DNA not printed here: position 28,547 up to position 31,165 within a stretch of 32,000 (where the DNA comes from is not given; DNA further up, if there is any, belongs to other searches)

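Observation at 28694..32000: Mre11/SbcD-Rad50/SbcC-like pair in which the coiled-coil apex is a predicted membrane hairpin instead of a zinc hook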

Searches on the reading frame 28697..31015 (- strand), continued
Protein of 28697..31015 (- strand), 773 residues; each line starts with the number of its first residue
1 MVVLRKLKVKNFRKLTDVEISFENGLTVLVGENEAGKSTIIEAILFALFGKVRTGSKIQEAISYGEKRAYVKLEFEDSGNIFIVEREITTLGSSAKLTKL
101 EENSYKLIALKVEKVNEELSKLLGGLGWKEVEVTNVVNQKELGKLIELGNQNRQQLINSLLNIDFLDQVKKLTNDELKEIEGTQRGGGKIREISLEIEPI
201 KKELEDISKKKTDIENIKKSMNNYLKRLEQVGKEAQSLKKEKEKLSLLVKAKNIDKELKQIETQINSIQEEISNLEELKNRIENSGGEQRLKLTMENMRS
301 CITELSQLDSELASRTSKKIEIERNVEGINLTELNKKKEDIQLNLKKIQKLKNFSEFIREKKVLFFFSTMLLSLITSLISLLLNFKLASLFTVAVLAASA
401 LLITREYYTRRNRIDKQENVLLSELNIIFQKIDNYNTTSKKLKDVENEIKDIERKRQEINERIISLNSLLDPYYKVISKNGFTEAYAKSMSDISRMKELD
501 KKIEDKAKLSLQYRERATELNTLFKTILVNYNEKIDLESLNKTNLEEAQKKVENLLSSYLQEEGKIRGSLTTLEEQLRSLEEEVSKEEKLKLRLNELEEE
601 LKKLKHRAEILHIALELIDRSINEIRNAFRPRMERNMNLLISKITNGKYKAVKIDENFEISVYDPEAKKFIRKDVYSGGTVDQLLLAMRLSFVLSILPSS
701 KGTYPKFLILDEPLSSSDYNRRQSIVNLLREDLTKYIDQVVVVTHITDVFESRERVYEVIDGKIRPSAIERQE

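Call 54: search_dna_similar(query=window:28697-31015:-, collection=phages, mode=protein, max_rows=10, max_evalue=0.000001)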
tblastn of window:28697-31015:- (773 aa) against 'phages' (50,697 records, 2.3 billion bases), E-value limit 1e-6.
Records with a match: 138; places in all: 138; records where one place covers at least 80% of the query: 0.
Best place of each record, by identity: <60% 138.
By first word of the organism name: Escherichia 47; Synechococcus 41; Staphylococcus 20; Enterobacteria 5; Vibrio 5; Shigella 4; Acinetobacter 3; Pseudomonas 3; Achromobacter 3; Krischvirus 2; and 5 more.
By host as written in the record: - 53; Escherichia coli 19; Staphylococcus aureus 6; Escherichia coli str. K-12 substr. MG1655 6; Staphylococcus sp. 5; Escherichia coli B 4; Vibrio parahaemolyticus 4; Pseudomonas sp. 3; and 29 more.
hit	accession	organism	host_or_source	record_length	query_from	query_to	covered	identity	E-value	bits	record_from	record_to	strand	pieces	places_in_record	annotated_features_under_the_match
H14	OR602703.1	Staphylococcus phage vB_SauM-V1SA15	Staphylococcus aureus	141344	1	315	41%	24.0%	8e-7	59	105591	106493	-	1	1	recombination related exonuclease | hypothetical protein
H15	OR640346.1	Staphylococcus phage vB_SauM-T-SE-E1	Staphylococcus sp.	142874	1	315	41%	24.0%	8e-7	59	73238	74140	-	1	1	recombination related exonuclease | hypothetical protein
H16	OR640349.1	Staphylococcus phage vB_SauM-T-SE-G1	Staphylococcus sp.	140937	1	315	41%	24.0%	9e-7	59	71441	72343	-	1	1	recombination related exonuclease | hypothetical protein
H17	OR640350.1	Staphylococcus phage vB_SauM-T-SE-G2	Staphylococcus sp.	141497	1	315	41%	24.0%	9e-7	59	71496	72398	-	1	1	recombination related exonuclease | hypothetical protein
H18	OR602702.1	Staphylococcus phage vB_SauM-V1SA09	Staphylococcus aureus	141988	1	315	41%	24.0%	9e-7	59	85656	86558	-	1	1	recombination related exonuclease | hypothetical protein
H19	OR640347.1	Staphylococcus phage vB_SauM-T-SE-E2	Staphylococcus sp.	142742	1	315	41%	24.0%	9e-7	59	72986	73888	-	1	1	recombination related exonuclease | hypothetical protein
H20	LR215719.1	Staphylococcus phage Stab21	-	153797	1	315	41%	24.0%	1e-6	59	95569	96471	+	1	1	g132: exonuclease | g131: hypothetical protein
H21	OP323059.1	Staphylococcus phage vB_ScaM-V1SC01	Staphylococcus capitis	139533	1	315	41%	24.0%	1e-6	59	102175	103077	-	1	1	recombination related exonuclease | hypothetical protein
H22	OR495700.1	Staphylococcus phage CUB-B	Staphylococcus aureus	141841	1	315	41%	24.0%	1e-6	59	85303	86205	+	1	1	recombination related exonuclease | hypothetical protein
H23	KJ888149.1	Staphylococcus phage MCE-2014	Staphylococcus aureus BCP88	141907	1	315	41%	24.0%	1e-6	59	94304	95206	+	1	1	hypothetical protein (x2)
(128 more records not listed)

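Call 55: get_annotated_region(hit=H7, flank=6000)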
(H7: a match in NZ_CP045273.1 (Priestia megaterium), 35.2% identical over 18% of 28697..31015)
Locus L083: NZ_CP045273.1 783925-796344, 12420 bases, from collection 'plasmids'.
description: Priestia megaterium strain FDU301 plasmid pFDU301A, complete sequence
organism: Priestia megaterium (NCBI taxid 1404)
taxonomy: Bacteria; Bacillota; Bacilli; Bacillales; Bacillaceae; Priestia; Priestia megaterium
host: -; source: pure culture,Paper surface; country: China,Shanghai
typing (MOB-suite, as given by PLSDB): non-mobilizable
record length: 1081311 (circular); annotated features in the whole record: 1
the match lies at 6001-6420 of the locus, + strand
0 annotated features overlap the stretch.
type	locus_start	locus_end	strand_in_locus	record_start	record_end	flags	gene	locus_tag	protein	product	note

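Call 57: search_protein_families(library=pfam, proteins=[L083:842-2569:+, L083:2832-4043:+, L083:4027-6441:+, L083:6657-7928:+, L073:8646-9989:+, L073:7348-8499:+, L073:13876-15096:-], max_evalue=0.0001)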
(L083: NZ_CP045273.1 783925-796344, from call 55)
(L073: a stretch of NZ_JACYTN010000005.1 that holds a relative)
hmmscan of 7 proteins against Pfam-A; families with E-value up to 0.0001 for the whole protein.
L083:842-2569:+ (576 aa): 1 family
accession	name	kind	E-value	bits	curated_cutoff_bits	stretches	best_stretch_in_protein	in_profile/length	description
PF01935.23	DUF87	-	4e-18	66.8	23.2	1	162-416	2-219/220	Helicase HerA, central domain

L083:2832-4043:+ (404 aa): 2 families
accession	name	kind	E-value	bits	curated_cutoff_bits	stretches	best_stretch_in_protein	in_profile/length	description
PF00149.33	Metallophos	-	6e-09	37.1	21.5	1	6-222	1-191/191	Calcineurin-like phosphoesterase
PF12850.12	Metallophos_2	-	8.3e-05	23.1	27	0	49-254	13-152/154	Calcineurin-like phosphoesterase superfamily domain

L083:4027-6441:+ (805 aa): 4 families
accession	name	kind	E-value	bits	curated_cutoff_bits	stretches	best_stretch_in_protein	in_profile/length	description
PF13476.12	AAA_23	-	2.9e-12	48.1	27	1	23-190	17-193/201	AAA domain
PF13558.12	SbcC_Walker_B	-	4.3e-08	33.7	27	1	699-757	29-89/90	SbcC/RAD50-like, Walker B motif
PF02463.25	SMC_N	-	3.5e-06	27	40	0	22-785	20-211/220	RecF/RecN/SMC N terminal domain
PF13304.12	AAA_21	-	3.9e-05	24.3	27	0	516-775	58-302/304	AAA domain, putative AbiEii toxin, Type IV TA system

L083:6657-7928:+ (424 aa): 1 family
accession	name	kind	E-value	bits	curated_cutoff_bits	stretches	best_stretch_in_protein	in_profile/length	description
PF00275.25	EPSP_synthase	-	4.7e-79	266.5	22.8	1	14-414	2-417/417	EPSP synthase (3-phosphoshikimate 1-carboxyvinyltransferase)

L073:8646-9989:+ (448 aa): 2 families
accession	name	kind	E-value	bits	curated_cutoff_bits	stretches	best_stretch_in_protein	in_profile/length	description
PF00149.33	Metallophos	-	7.5e-12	46.5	21.5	1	5-225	1-190/191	Calcineurin-like phosphoesterase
PF12850.12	Metallophos_2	-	7.5e-07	29.7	27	1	41-260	16-152/154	Calcineurin-like phosphoesterase superfamily domain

L073:7348-8499:+ (384 aa): 5 families
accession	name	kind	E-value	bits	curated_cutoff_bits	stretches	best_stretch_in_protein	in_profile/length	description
PF00534.26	Glycos_transf_1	-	1e-35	123.2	26.4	1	195-357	3-164/172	Glycosyl transferases group 1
PF13692.12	Glyco_trans_1_4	-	5e-31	108.3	27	1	208-347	2-142/142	Glycosyl transferases group 1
PF13439.12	Glyco_transf_4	-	4.9e-17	62.9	28.5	1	25-197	2-170/170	Glycosyltransferase Family 4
PF13579.12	Glyco_trans_4_4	-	2.1e-11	44.9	29.7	1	25-192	1-158/158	Glycosyl transferase 4-like domain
PF20706.3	GT4-conflict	-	2e-07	30.8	26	1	108-324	94-324/385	Family 4 Glycosyltransferase in conflict systems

L073:13876-15096:- (407 aa): 0 families

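Call 70: search_solved_structures(query=L036:8841-10004:+, max_evalue=0.001)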
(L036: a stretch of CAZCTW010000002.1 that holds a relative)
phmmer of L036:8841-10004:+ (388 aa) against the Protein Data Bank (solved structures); distinct sequences matched with E-value up to 0.001: 20.
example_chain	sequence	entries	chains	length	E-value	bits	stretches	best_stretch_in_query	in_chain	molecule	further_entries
4o24_A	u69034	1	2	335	9.4e-22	80.8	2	163-268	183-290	Exonuclease, putative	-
2q8u_A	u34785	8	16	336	9.5e-22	80.7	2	163-268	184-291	Exonuclease, putative | Nuclease SbcCD subunit D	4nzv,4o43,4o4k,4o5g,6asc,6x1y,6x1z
3qg5_C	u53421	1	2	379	6.9e-21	77.9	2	163-270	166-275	Mre11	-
3thn_A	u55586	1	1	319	2e-20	76.4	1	163-268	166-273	Exonuclease, putative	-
3tho_B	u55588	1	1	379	4.8e-20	75.1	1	164-269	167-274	Exonuclease, putative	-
4tug_C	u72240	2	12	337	1.9e-17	66.6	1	7-245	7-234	DNA double-strand break repair protein Mre11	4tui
3auz_A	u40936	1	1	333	2.1e-17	66.4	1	7-245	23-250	DNA double-strand break repair protein mre11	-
3av0_A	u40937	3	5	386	3.2e-17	65.8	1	7-245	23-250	DNA double-strand break repair protein mre11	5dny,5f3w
4hd0_A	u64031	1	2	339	4.7e-15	58.7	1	5-304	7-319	DNA double-strand break repair protein Mre11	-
1ii7_A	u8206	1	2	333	5.3e-15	58.5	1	6-304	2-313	Mre11 nuclease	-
3dsc_A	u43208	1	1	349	6.3e-15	58.3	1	6-305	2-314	DNA double-strand break repair protein mre11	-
7dog_A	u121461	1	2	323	4e-14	55.6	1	5-280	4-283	Nuclease SbcCD subunit D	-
3dsd_A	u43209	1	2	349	7.1e-14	54.8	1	6-305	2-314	DNA double-strand break repair protein mre11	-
1s8e_A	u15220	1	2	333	5.8e-13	51.8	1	6-304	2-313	exonuclease putative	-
4lty_C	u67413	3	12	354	1e-09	41.1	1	5-102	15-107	Exonuclease subunit SbcD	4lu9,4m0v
7zr1_A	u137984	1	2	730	2.5e-05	26.7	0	5-105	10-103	Double-strand break repair protein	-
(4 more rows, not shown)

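Call 76: find_encoding_contigs(protein=P0005, flank=8000, max_places=2)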
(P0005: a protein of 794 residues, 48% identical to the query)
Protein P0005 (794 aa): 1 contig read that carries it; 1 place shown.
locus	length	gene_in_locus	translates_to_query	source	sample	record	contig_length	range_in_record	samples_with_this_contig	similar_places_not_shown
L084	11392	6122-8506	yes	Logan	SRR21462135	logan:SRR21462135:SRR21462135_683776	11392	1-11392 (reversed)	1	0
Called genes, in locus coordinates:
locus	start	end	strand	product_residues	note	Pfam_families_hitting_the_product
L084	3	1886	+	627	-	?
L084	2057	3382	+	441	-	PF09376:NurA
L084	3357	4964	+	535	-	PF09378:HAS-barrel (faint), PF02534:T4SS-DNA_transf (faint), PF01935:DUF87, PF12846:AAA_10 (faint)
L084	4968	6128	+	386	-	PF00149:Metallophos, PF12850:Metallophos_2 (weak)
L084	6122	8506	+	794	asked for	PF13476:AAA_23, PF13514:AAA_27 (weak), PF24161:CCDC39 (faint), PF04108:ATG17_like (weak)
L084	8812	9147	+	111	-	PF12643:MazG-like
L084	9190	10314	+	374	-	PF04055:Radical_SAM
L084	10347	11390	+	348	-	?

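Call 77: find_encoding_contigs(protein=P0002, flank=8000, max_places=2)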
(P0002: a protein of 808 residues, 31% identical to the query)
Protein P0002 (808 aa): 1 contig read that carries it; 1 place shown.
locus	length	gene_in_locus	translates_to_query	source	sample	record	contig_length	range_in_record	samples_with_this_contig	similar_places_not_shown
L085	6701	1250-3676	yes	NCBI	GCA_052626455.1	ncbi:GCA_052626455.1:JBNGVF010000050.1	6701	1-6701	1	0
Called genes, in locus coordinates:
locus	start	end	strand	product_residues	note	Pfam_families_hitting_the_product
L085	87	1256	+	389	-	PF00149:Metallophos, PF12850:Metallophos_2 (weak)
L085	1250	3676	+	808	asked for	PF02463:SMC_N, PF13476:AAA_23, PF13514:AAA_27 (weak)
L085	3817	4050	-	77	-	-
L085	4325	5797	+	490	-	PF01637:ATPase_2, PF13401:AAA_22 (weak)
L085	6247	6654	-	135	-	PF01878:EVE, PF10539:Dev_Cell_Death (weak)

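Call 89: find_homologous_proteins(query=L010:5870-8161:+, max_evalue=1e-30)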
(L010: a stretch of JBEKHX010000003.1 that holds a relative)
Query L010:5870-8161:+ (764 aa): 71 proteins with E <= 1e-30 among 8000 candidates.
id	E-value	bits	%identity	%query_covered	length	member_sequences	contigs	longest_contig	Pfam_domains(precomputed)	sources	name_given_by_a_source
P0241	0.0e+0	1651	100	100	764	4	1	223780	PF13175.13,PF13476.13,PF13555.13,PF02463.26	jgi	jgi:exonuclease SbcC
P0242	0.0e+0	1431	86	100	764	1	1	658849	PF13175.13,PF13476.13,PF13555.13,PF02463.26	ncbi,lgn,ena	-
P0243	0.0e+0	1428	85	100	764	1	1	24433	PF13514.13,PF13175.13,PF13476.13,PF13555.13,PF02463.26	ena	-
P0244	0.0e+0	1426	85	100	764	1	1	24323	PF13175.13,PF13476.13,PF13555.13,PF02463.26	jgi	-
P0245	0.0e+0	1413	85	100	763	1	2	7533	PF13175.13,PF13476.13,PF13555.13,PF02463.26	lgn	-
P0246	0.0e+0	1411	84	100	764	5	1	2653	PF13175.13,PF13476.13,PF13555.13,PF02463.26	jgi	-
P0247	0.0e+0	1399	84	100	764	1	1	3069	PF13175.13,PF13476.13,PF13555.13,PF02463.26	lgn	-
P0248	0.0e+0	1397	84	100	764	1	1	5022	PF13476.13,PF13555.13,PF02463.26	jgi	-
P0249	0.0e+0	1391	84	100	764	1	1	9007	PF13175.13,PF13476.13,PF13555.13,PF02463.26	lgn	-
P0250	0.0e+0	1352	80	100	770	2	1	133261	PF13175.13,PF13476.13,PF13555.13,PF02463.26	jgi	jgi:exonuclease SbcC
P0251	0.0e+0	1089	65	100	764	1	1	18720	PF13514.13,PF13175.13,PF13476.13,PF13555.13,PF02463.26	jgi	jgi:DNA repair protein SbcC/Rad50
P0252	0.0e+0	1081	65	100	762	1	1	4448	PF13175.13,PF13476.13,PF13555.13,PF02463.26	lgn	-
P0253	0.0e+0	1075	64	100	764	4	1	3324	PF13175.13,PF13476.13,PF13555.13,PF02463.26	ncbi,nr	ncbi:MAG TPA: SMC family ATPase [Nitrososphaerales archaeon]|nr:SMC family ATPase [Nitrososphaerales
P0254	0.0e+0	1068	65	100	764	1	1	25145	PF13514.13,PF13175.13,PF13476.13,PF13555.13,PF02463.26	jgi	jgi:DNA repair protein SbcC/Rad50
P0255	0.0e+0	1067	63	100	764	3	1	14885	PF13514.13,PF13175.13,PF13476.13,PF13555.13,PF02463.26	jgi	jgi:DNA repair protein SbcC/Rad50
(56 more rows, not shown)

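Call 99: search_protein_representatives(alignment_id=A2)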
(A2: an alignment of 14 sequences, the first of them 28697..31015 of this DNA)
Query: 14 sequences, 803 profile positions. Proteins with E-value up to 0.001 (for the whole library): 123093; up to 1e-10: 65720; up to 1e-30: 10767. The best 150 are listed.
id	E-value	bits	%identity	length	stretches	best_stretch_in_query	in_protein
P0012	5.0e-253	858.5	-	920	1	1-800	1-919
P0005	4.1e-252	855.5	-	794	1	1-800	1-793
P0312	4.3e-223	759.5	-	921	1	1-800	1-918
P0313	4.8e-209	713.1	-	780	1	1-799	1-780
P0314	5.4e-208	709.6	-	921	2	188-800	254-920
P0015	1.0e-199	682.2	-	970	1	1-803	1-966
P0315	1.6e-198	678.3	-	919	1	2-800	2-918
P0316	3.7e-196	670.4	-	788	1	2-800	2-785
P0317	5.3e-196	669.9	-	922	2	187-800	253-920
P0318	1.2e-195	668.8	-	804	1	1-800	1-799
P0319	2.2e-193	661.2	-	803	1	2-800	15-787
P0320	3.5e-193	660.6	-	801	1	2-800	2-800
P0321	9.5e-192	655.8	-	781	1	2-802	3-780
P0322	2.5e-191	654.4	-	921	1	1-799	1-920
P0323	4.7e-191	653.5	-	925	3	574-801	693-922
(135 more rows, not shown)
